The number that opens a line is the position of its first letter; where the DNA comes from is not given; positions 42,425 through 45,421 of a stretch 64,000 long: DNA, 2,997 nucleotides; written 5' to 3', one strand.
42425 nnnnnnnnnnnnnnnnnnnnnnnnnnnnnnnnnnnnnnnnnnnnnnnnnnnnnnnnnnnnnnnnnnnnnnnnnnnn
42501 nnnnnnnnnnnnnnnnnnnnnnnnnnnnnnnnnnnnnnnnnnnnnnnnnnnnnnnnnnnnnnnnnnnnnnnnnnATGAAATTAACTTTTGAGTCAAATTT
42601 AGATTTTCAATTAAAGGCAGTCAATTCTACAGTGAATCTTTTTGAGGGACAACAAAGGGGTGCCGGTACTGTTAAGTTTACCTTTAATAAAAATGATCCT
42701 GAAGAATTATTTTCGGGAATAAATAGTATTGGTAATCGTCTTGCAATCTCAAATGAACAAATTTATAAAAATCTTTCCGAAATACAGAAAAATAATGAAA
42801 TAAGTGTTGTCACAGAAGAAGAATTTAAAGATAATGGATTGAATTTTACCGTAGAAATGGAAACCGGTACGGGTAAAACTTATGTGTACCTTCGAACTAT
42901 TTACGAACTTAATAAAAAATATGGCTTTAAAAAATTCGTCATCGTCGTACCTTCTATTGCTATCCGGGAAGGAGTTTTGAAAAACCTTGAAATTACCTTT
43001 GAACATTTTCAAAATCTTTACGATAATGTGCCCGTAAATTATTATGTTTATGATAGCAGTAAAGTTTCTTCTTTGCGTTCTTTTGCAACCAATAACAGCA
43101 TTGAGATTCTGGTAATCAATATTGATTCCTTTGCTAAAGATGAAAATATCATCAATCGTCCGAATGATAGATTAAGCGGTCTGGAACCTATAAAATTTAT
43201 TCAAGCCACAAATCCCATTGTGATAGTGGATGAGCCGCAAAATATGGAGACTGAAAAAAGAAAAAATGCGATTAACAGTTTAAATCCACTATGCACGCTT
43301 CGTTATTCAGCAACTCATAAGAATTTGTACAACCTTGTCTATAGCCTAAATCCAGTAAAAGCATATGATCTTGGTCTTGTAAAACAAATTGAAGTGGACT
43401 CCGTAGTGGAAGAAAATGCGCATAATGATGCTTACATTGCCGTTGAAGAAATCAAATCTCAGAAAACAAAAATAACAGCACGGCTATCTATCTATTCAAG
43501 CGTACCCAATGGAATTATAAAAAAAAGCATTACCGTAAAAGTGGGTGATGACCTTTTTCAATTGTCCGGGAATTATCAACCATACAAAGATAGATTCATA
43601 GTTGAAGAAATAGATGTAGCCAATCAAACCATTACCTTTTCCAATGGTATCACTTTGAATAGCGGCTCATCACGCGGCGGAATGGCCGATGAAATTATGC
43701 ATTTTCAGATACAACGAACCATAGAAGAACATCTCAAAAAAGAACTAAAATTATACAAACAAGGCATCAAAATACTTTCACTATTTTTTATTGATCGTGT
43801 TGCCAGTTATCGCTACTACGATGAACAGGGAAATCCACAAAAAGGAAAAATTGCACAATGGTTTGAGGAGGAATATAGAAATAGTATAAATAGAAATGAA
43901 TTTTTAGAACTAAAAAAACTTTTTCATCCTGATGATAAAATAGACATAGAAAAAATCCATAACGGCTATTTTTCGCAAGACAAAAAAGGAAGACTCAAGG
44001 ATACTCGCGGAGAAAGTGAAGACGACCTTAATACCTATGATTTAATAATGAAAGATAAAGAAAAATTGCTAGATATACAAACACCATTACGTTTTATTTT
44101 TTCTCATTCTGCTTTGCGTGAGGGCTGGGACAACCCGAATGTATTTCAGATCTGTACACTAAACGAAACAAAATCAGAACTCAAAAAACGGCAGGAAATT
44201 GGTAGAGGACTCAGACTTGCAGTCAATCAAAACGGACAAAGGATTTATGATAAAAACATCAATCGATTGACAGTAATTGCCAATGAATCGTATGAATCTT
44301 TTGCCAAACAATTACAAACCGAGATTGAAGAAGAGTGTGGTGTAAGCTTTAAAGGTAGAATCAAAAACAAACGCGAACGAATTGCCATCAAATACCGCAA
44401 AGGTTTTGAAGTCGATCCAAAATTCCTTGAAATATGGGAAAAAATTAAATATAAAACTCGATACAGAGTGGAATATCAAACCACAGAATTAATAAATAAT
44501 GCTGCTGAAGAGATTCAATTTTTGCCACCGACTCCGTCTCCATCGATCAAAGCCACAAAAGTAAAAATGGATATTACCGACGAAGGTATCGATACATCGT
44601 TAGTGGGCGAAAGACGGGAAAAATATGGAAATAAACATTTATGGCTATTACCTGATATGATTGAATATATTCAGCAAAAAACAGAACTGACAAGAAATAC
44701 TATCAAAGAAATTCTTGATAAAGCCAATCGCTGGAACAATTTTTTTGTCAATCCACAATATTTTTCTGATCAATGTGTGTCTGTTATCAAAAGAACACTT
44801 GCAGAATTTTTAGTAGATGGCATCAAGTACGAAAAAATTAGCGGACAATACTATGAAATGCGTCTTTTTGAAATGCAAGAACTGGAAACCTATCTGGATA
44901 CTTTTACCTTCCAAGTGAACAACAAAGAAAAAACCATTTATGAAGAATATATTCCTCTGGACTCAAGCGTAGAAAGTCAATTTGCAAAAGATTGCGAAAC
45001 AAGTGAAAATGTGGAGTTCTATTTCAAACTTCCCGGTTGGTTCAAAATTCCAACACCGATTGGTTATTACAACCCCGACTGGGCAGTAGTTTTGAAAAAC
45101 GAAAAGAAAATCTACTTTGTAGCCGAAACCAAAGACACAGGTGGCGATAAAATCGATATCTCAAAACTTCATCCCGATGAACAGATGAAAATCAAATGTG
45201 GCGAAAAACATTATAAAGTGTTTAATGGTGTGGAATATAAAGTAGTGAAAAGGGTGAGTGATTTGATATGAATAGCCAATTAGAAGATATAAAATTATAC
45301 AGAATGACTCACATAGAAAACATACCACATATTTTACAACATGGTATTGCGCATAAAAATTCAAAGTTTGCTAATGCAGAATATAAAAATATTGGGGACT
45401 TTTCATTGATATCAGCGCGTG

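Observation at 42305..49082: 6.5-kb defence island (Type III R-M plus DarTG) bounded by ~29-bp inverted repeats within AT-rich non-coding flanks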

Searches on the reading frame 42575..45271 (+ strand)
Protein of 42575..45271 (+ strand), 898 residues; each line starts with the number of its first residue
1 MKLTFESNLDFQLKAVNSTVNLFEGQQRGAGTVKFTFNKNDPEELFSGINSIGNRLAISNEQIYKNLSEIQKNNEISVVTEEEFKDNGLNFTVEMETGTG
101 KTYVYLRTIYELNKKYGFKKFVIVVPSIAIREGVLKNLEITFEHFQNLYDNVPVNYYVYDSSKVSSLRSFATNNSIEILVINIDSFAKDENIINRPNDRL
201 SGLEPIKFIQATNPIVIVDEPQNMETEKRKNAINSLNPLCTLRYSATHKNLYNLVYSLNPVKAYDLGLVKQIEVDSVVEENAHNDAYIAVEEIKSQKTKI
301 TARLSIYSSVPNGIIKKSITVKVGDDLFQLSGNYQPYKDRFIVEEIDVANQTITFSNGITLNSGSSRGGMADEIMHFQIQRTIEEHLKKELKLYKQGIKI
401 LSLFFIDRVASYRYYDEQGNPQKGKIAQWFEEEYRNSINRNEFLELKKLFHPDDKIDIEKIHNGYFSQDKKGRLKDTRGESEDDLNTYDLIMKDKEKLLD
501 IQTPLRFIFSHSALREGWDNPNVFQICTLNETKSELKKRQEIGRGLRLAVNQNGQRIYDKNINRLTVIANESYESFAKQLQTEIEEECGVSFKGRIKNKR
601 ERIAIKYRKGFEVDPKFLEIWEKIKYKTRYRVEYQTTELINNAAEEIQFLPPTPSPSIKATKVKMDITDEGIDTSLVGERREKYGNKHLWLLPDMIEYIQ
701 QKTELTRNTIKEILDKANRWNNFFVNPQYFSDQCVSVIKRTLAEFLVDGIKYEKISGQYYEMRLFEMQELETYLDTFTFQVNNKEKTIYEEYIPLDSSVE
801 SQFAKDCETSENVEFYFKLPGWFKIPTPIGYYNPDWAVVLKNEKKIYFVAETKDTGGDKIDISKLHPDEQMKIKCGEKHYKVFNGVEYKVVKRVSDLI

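Call 7: search_protein_families(library=pfam, proteins=[window:42575-45271:+])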
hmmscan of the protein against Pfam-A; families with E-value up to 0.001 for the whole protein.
window:42575-45271:+ (898 aa): 4 families
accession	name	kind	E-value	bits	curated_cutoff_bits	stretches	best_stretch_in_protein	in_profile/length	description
PF19778.5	RE_endonuc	-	5.8e-34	116.6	23.4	1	785-893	1-107/108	Endonuclease domain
PF04851.21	ResIII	-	8.6e-18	65.2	22.5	1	80-249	15-163/164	Type III restriction enzyme, res subunit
PF00270.35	DEAD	-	2.5e-09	37.5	26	1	88-249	14-161/167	DEAD/DEAH box helicase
PF02562.22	PhoH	-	0.0002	21.4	27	0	89-181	21-110/205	PhoH-like protein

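Call 8: search_protein_families(library=padloc, proteins=[window:42575-45271:+])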
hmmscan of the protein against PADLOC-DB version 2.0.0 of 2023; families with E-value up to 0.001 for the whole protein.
window:42575-45271:+ (898 aa): 8 families
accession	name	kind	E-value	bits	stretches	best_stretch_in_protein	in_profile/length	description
PDLC03647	REase_III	-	0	1014.4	2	1-592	1-594/989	Type III restriction enzyme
PDLC03649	REase_III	-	2.9e-95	318.1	2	1-588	3-577/973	Type III restriction enzyme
PDLC03650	REase_III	-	2.5e-09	34.1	1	495-553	368-426/898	Type III restriction enzyme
PDLC03648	REase_III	-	1.8e-08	31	1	508-575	314-378/871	Type III restriction enzyme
PDLC01763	Cas3b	-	1.1e-06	25.7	1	59-138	237-313/762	-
PDLC02707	PbeA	-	1.4e-06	25.2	1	82-250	262-415/672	PbeA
PDLC03653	REase_III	-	1e-05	21.9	1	480-555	401-476/883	Type III restriction enzyme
PDLC01759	Cas3b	-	0.00019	18.3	0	63-142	207-284/711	-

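Call 31: search_protein_families(library=ncbifam, proteins=[window:42575-45271:+], max_evalue=0.01)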
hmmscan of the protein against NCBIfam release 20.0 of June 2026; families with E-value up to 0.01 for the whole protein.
window:42575-45271:+ (898 aa): 5 families
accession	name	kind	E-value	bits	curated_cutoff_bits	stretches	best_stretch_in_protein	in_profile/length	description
NF012027.0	PRK15483.1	equivalog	1.1e-102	344.6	564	2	1-605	1-600/986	type III restriction-modification system endonuclease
NF046055.1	restr_BPTD_3080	equivalog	4e-07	28.4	800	1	446-855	519-923/970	BPTD_3080 family restriction endonuclease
TIGR04095.1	dnd_restrict_1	equivalog_domain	0.0024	16.9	600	1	90-233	26-154/451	DNA phosphorothioation system restriction enzyme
TIGR03117.2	cas_csf4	equivalog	0.0035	15.6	400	1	88-144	148-202/800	type IV CRISPR-associated DEAD/DEAH-box helicase Csf4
NF053632.1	heli_RadD_YejH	equivalog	0.0037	15.6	720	0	503-564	297-358/573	DNA repair helicase RadD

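Call 39: find_related_loci(query=window:42575-45271:+, collection=metagenome_contigs, flank=10000)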
Query window:42575-45271:+ (898 aa) in metagenome_contigs; peptide patterns used: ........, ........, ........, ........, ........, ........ (x = any residue, [..] = any of these).
600 stretches matched a pattern (row limit reached: there are more); 599 encode a relative of the query (tblastn E <= 1e-3); the best 80 are kept; 80 distinct loci.
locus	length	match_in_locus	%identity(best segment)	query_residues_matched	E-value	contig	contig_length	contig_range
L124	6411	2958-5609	64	1-898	0e+0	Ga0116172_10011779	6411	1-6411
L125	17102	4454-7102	65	1-898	0e+0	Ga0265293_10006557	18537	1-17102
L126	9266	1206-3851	65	1-898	0e+0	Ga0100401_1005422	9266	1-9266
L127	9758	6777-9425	63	1-898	0e+0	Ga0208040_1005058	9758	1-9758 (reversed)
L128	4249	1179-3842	65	1-898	0e+0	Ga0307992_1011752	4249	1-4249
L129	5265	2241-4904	63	1-898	0e+0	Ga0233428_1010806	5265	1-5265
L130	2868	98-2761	63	1-897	0e+0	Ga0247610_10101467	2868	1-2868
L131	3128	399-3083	63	1-897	0e+0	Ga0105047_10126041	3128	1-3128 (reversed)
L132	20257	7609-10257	64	1-898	0e+0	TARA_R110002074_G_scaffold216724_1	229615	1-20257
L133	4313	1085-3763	64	1-898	0e+0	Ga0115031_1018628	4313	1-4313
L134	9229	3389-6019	63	1-898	0e+0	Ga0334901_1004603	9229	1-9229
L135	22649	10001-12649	61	1-897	0e+0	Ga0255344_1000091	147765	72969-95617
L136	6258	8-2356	67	107-898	0e+0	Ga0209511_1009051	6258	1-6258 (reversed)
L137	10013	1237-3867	60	1-897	0e+0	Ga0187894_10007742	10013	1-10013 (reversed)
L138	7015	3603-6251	59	1-898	0e+0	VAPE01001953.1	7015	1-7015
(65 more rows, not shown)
